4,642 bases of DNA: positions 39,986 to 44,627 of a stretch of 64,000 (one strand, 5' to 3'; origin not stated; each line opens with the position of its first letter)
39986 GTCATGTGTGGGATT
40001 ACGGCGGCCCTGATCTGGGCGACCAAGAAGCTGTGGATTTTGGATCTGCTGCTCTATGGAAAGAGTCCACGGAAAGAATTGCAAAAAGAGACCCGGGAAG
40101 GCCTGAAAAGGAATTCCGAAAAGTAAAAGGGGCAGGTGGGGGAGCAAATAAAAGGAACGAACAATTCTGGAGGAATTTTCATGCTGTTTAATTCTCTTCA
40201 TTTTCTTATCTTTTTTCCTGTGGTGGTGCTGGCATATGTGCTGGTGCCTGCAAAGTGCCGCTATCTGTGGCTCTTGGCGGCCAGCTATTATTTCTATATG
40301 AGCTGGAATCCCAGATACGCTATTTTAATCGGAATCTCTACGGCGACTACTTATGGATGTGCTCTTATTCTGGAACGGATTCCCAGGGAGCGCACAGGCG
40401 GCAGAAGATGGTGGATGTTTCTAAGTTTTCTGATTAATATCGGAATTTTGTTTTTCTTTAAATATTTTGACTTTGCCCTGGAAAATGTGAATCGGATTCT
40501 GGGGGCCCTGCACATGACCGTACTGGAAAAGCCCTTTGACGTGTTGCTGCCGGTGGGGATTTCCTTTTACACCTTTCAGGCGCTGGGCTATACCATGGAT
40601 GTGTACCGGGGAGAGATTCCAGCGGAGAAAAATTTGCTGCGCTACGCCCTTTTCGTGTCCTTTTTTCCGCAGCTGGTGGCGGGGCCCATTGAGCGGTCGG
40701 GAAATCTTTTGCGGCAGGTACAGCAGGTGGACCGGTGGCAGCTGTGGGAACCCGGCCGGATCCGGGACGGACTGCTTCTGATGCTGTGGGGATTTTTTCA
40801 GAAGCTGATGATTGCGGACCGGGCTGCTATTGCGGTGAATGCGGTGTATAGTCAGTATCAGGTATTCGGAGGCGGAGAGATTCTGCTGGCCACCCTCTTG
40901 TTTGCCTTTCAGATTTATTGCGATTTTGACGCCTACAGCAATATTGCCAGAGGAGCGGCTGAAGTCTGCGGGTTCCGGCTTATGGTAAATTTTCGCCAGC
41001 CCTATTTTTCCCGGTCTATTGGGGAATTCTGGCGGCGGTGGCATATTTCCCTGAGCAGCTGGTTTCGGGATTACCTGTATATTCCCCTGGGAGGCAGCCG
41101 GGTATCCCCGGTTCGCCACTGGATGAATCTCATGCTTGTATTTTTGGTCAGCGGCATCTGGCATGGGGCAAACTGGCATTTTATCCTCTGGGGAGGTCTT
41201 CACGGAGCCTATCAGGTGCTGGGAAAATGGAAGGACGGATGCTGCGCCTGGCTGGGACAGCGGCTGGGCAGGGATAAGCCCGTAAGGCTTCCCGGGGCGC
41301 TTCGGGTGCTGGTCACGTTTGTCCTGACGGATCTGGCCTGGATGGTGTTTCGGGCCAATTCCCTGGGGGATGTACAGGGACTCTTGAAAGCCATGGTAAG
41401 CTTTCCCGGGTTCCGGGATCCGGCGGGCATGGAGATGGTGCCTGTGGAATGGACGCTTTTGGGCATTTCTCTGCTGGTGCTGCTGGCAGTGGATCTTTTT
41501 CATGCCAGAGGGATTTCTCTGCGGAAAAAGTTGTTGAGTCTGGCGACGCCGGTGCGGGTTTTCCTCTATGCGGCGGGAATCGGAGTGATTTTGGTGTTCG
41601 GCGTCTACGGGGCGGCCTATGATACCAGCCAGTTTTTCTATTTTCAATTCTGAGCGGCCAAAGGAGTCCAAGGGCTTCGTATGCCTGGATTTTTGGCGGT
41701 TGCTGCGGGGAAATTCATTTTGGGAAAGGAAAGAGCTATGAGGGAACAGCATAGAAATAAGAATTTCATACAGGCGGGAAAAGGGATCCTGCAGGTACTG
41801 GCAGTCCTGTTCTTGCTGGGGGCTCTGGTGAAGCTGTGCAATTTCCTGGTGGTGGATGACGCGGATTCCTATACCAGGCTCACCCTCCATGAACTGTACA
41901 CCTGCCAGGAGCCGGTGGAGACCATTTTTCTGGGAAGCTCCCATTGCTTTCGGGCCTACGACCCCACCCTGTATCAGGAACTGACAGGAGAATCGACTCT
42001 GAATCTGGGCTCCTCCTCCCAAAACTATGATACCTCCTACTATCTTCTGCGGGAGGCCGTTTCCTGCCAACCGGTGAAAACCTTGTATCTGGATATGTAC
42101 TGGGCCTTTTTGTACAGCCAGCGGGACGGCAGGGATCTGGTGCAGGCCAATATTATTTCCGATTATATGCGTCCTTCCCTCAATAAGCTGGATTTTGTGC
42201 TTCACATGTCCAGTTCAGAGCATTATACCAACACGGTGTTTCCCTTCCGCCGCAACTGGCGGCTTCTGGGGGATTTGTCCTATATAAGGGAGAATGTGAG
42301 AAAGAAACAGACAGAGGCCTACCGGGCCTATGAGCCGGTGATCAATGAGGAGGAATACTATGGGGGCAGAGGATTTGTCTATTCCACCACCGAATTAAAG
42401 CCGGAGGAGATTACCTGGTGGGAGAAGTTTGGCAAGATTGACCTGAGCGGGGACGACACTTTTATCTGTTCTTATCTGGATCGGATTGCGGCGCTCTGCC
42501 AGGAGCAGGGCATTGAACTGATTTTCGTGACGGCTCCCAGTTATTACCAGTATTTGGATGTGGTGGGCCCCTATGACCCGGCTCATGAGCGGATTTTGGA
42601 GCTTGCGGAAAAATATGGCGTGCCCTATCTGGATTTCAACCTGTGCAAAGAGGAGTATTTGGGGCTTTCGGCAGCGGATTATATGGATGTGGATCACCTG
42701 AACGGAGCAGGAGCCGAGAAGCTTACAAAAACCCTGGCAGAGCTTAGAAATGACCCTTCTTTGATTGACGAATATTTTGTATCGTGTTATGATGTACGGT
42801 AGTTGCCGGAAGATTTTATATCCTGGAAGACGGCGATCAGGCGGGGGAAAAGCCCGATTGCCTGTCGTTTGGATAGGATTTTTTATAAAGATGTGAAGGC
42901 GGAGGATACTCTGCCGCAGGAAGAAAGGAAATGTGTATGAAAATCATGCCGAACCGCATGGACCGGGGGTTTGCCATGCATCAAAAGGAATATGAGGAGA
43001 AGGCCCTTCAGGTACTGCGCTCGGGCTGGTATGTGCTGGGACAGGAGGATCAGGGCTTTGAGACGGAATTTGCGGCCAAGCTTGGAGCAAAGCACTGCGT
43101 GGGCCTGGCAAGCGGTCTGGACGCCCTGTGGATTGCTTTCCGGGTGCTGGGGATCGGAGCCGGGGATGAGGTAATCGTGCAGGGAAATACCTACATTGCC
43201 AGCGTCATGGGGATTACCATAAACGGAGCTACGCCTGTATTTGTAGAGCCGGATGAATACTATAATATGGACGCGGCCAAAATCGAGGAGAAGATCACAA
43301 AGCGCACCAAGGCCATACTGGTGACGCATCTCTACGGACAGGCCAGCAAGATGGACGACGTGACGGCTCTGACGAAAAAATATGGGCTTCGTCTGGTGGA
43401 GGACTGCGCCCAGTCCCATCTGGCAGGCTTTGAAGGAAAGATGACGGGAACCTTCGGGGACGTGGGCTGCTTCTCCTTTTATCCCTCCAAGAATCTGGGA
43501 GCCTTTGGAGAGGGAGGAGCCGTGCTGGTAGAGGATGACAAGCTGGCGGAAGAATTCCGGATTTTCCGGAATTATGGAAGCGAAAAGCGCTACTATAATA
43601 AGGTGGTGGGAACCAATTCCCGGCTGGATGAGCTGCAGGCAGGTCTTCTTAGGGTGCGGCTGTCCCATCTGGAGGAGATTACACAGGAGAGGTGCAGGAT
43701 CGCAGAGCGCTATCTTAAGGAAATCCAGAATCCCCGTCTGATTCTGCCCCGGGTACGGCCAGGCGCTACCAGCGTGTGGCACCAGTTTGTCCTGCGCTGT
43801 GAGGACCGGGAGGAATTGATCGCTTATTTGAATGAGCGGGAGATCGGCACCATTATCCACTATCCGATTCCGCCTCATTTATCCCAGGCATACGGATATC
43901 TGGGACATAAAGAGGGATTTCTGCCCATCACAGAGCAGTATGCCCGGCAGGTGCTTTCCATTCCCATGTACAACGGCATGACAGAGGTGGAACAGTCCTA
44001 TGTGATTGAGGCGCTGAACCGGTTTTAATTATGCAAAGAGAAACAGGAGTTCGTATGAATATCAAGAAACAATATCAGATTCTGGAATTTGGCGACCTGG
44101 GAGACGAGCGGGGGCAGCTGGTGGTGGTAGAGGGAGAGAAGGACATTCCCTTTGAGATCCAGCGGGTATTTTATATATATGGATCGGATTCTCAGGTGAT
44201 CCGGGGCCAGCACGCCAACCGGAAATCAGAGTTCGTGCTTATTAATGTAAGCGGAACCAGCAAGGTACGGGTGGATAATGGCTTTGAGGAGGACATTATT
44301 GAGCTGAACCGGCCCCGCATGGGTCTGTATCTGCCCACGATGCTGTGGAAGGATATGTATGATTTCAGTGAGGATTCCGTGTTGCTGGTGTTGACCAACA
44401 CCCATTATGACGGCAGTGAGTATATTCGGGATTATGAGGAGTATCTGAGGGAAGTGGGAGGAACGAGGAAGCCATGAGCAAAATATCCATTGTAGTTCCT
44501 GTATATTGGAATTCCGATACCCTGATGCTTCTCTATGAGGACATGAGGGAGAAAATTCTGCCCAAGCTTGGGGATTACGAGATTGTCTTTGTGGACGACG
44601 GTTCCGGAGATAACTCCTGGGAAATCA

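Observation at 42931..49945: Arn-like lipid-carrier amino-sugar decoration module built on a dTDP-3-amino-3,6-dideoxyhexose branch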

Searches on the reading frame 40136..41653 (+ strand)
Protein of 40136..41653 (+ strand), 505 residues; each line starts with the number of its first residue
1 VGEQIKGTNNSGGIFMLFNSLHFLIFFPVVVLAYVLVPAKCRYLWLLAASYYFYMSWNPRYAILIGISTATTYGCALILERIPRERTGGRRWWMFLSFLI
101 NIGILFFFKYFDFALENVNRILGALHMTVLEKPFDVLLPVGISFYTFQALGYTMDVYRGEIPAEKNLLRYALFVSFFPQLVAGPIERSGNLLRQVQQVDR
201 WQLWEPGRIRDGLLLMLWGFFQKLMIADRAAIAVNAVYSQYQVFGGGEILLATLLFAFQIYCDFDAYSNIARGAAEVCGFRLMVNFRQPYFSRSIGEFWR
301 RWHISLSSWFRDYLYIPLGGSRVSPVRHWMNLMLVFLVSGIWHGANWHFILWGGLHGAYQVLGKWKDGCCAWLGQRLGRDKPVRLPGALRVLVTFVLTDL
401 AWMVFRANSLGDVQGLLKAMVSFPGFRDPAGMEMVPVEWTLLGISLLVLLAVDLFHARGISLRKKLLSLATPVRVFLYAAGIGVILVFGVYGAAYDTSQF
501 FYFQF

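Call 4: search_protein_families(library=pfam, proteins=[window:40136-41653:+], max_evalue=0.01)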
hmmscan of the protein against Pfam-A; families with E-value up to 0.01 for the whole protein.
window:40136-41653:+ (505 aa): 2 families
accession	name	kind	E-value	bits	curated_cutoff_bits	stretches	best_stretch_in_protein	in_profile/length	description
PF03062.24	MBOAT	-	2.5e-24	86.6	27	1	166-362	80-293/337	MBOAT, membrane-bound O-acyltransferase family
PF13813.11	MBOAT_2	-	9.1e-05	23.1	25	1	286-345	5-66/85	Membrane bound O-acyl transferase family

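Call 6: search_protein_families(library=ncbifam, proteins=[window:40136-41653:+], max_evalue=0.01)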
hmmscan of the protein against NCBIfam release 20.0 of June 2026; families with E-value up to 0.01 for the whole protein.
window:40136-41653:+ (505 aa): 1 family
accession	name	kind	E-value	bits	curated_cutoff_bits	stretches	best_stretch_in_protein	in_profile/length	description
TIGR04091.1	LTA_dltB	equivalog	3.7e-40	138.3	375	1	73-365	61-340/380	D-alanyl-lipoteichoic acid biosynthesis protein DltB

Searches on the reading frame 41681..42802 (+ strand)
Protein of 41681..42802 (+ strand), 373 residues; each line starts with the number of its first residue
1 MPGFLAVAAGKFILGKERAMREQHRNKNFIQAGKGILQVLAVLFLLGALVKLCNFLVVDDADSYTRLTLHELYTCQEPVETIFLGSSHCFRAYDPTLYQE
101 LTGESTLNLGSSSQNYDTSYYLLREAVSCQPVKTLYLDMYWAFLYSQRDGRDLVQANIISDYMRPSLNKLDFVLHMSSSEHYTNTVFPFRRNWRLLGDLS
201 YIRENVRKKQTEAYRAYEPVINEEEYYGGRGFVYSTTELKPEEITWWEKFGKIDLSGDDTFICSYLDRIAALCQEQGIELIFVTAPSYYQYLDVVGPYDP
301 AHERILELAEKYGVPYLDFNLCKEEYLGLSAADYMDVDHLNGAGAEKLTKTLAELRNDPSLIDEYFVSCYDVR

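Call 4: search_protein_families(library=pfam, proteins=[window:41681-42802:+], max_evalue=0.01)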
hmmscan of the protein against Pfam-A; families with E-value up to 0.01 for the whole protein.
window:41681-42802:+ (373 aa): 0 families

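Call 6: search_protein_families(library=ncbifam, proteins=[window:41681-42802:+], max_evalue=0.01)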
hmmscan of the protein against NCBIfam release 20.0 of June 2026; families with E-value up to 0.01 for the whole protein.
window:41681-42802:+ (373 aa): 1 family
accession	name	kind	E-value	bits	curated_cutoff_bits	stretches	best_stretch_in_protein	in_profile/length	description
TIGR02171.1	Fb_sc_TIGR02171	subfamily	9.3e-05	20.6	544.35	1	64-352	638-904/912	TIGR02171 family lipoprotein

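Call 51: search_protein_families(library=pfam, proteins=[window:41681-42799:+], max_evalue=0.05)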
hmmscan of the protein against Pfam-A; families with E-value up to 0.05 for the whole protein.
window:41681-42799:+ (373 aa): 0 families

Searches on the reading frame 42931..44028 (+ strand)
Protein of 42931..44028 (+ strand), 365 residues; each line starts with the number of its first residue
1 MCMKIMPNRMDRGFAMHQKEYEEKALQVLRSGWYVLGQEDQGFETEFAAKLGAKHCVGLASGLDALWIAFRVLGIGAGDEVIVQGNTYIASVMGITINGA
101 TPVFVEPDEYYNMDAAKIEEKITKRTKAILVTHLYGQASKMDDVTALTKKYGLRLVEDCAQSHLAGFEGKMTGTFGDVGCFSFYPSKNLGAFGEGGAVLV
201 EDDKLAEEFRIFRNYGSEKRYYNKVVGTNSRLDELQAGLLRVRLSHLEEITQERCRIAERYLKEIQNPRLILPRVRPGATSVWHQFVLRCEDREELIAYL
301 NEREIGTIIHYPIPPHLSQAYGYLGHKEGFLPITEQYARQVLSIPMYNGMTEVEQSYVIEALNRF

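Call 3: search_protein_families(library=pfam, proteins=[window:42931-44028:+], max_evalue=0.01)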
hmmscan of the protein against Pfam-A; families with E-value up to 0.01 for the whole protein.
window:42931-44028:+ (365 aa): 5 families
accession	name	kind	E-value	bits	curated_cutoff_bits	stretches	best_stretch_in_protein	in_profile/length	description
PF01041.23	DegT_DnrJ_EryC1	-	6.6e-107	358.3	19.8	1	18-362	4-359/360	DegT/DnrJ/EryC1/StrS aminotransferase family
PF00155.27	Aminotran_1_2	-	1.5e-06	28.1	19.7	1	43-166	47-193/361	Aminotransferase class I and II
PF01212.27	Beta_elim_lyase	-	8e-06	25.8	27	1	43-191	37-203/288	Beta-eliminating lyase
PF00266.25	Aminotran_5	-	9.8e-05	21.9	21.5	1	75-194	85-208/371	Aminotransferase class-V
PF01053.26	Cys_Met_Meta_PP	-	0.00065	18.8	27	1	43-148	57-160/381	Cys/Met metabolism PLP-dependent enzyme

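Call 6: search_protein_families(library=ncbifam, proteins=[window:42931-44028:+], max_evalue=0.01)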
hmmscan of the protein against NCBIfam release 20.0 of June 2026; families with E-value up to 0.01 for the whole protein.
window:42931-44028:+ (365 aa): 30 families (the best 25 are shown)
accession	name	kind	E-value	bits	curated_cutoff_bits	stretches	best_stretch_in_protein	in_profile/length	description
NF008687.0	PRK11706.1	equivalog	1.1e-63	215.3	375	1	46-364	39-372/375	dTDP-4-amino-4,6-dideoxygalactose transaminase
TIGR03588.1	PseC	equivalog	1.7e-62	211.5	423.5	1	25-364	17-378/380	UDP-4-amino-4,6-dideoxy-N-acetyl-beta-L-altrosamine transaminase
NF008658.2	PRK11658.1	equivalog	3.7e-55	187.1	631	1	26-363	21-374/379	UDP-4-amino-4-deoxy-L-arabinose aminotransferase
TIGR02379.1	ECA_wecE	subfamily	6.1e-52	176.6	434.85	1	47-363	40-372/376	dTDP-4-amino-4,6-dideoxy-D-glucose transaminase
TIGR04181.1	NHT_00031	hypoth_equivalog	3.4e-48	164.3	420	1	25-345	16-357/359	LegC family aminotransferase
NF011936.0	PRK15407.1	equivalog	1.1e-45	156.2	423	2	30-217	57-252/440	lipopolysaccharide biosynthesis protein RfbH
TIGR04427.1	PLP_DesI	equivalog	4.5e-39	134.6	650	1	20-348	33-365/390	dTDP-4-dehydro-6-deoxyglucose aminotransferase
NF004621.0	PRK05957.1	equivalog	9e-10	37.8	498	1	75-130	110-165/389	pyridoxal phosphate-dependent aminotransferase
NF005816.0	PRK07682.1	equivalog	1.1e-07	30.8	620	1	63-156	100-200/390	aminotransferase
NF004770.0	PRK06108.1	subfamily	8.9e-07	28.1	422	1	45-132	88-177/396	pyridoxal phosphate-dependent aminotransferase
NF005817.0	PRK07683.1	equivalog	3.2e-06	26.1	575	1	64-132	100-168/387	aminotransferase A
NF005732.0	PRK07550.1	equivalog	3.4e-06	26.4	366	1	47-156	87-203/389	aminotransferase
NF004975.0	PRK06348.1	equivalog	2.4e-05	23.5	549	1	43-131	79-168/384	pyridoxal phosphate-dependent aminotransferase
NF041091.1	asp_aminotase_Arch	equivalog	3.7e-05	22.7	550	1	61-133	95-168/376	aspartate aminotransferase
NF041364.1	GntC_guanitoxin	equivalog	6e-05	22.1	415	1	64-132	71-141/356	guanitoxin biosynthesis PLP-dependent (S)-gamma-hydroxy-L-arginine cyclodehydratase GntC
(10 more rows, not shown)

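Call 22: search_solved_structures(query=window:42931-44025:+, max_evalue=1e-30, show_alignments=0)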
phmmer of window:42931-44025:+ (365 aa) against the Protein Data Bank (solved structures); distinct sequences matched with E-value up to 1e-30: 41.
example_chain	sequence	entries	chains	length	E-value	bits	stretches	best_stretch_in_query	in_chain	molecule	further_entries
3frk_A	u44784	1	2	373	9.2e-110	370.3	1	20-364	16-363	QdtB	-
7n63_A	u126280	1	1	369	4.2e-99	335.2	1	23-365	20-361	Putative aminotransferase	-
5u1z_A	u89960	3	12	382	6e-99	334.7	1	20-364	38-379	Putative aminotransferase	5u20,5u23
7b0d_A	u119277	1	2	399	8.5e-99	334.2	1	17-356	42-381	Glutamine--scyllo-inositol transaminase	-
5u21_A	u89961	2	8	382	4.1e-98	331.9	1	20-364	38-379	Putative aminotransferase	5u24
2oga_A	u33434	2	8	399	1.1e-96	327.3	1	21-362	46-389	Transaminase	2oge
8e77_A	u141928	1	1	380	1.6e-71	244.4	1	26-351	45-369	DegT/DnrJ/EryC1/StrS aminotransferase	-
8e75_A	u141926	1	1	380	1.6e-71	244.4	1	26-351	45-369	DegT/DnrJ/EryC1/StrS aminotransferase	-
3nyu_A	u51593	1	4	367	2.5e-71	243.8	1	26-350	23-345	Aminotransferase WbpE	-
3nu7_A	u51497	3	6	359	2.6e-71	243.8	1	26-350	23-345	Aminotransferase WbpE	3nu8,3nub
3uwc_A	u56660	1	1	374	1.1e-70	241.7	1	4-365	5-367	Nucleotide-sugar aminotransferase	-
3nys_A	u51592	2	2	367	1.7e-70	241.1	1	26-350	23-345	Aminotransferase WbpE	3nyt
4qgr_A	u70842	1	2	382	9.8e-61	209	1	27-363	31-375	DegT/DnrJ/EryC1/StrS aminotransferase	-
3bn1_A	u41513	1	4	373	1.3e-50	175.7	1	28-364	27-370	Perosamine synthetase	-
3dr7_A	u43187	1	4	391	1.5e-50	175.5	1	28-364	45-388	Putative perosamine synthetase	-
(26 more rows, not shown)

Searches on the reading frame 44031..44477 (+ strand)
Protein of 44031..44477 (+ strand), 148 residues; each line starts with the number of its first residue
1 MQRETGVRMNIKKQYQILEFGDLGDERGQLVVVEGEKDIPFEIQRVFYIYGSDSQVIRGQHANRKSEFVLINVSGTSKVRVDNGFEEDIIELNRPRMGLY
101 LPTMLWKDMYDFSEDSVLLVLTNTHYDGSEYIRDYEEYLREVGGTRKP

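Call 3: search_protein_families(library=pfam, proteins=[window:44031-44477:+], max_evalue=0.01)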
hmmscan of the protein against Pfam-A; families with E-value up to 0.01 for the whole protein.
window:44031-44477:+ (148 aa): 1 family
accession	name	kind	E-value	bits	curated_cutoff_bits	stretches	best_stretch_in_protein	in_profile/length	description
PF05523.17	FdtA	-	4.8e-44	149.8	23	1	14-141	2-129/131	WxcM-like, C-terminal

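Call 6: search_protein_families(library=ncbifam, proteins=[window:44031-44477:+], max_evalue=0.01)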
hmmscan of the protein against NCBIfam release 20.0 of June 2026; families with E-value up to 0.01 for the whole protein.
window:44031-44477:+ (148 aa): 0 families

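Call 21: search_solved_structures(query=window:44055-44474:+, max_evalue=0.001, show_alignments=4)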
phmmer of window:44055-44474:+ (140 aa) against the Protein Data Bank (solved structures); distinct sequences matched with E-value up to 0.001: 12.
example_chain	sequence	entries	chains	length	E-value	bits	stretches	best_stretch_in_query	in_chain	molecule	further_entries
4zu7_A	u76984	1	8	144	2e-34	121.8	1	8-134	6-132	QdtA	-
4o9e_A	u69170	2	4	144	7.8e-34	119.9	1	8-134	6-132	QdtA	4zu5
4o9g_A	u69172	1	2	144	7.7e-33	116.7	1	8-134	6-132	QdtA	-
5tpv_A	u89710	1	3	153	7.9e-32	113.4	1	6-130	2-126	WlaRA, TDP-fucose-3,4-ketoisomerase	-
7n67_A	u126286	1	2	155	2.9e-31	111.6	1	6-136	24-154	FdtA domain-containing protein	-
5tpu_A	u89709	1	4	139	1.1e-30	109.7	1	5-136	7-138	Putative uncharacterized protein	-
2pak_A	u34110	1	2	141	1.8e-29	105.8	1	8-133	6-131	DTDP-6-deoxy-3,4-keto-hexulose isomerase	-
2pa7_A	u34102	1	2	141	9.1e-29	103.5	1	8-133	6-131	DTDP-6-deoxy-3,4-keto-hexulose isomerase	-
2pam_A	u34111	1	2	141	1.8e-28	102.6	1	8-133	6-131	DTDP-6-deoxy-3,4-keto-hexulose isomerase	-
2pae_A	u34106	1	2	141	8.9e-28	100.3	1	8-133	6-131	DTDP-6-deoxy-3,4-keto-hexulose isomerase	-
4zu4_A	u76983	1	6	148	1.4e-25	93.2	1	9-130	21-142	WxcM-like protein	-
4mzu_A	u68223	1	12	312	9e-25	90.6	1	9-130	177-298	WxcM-like protein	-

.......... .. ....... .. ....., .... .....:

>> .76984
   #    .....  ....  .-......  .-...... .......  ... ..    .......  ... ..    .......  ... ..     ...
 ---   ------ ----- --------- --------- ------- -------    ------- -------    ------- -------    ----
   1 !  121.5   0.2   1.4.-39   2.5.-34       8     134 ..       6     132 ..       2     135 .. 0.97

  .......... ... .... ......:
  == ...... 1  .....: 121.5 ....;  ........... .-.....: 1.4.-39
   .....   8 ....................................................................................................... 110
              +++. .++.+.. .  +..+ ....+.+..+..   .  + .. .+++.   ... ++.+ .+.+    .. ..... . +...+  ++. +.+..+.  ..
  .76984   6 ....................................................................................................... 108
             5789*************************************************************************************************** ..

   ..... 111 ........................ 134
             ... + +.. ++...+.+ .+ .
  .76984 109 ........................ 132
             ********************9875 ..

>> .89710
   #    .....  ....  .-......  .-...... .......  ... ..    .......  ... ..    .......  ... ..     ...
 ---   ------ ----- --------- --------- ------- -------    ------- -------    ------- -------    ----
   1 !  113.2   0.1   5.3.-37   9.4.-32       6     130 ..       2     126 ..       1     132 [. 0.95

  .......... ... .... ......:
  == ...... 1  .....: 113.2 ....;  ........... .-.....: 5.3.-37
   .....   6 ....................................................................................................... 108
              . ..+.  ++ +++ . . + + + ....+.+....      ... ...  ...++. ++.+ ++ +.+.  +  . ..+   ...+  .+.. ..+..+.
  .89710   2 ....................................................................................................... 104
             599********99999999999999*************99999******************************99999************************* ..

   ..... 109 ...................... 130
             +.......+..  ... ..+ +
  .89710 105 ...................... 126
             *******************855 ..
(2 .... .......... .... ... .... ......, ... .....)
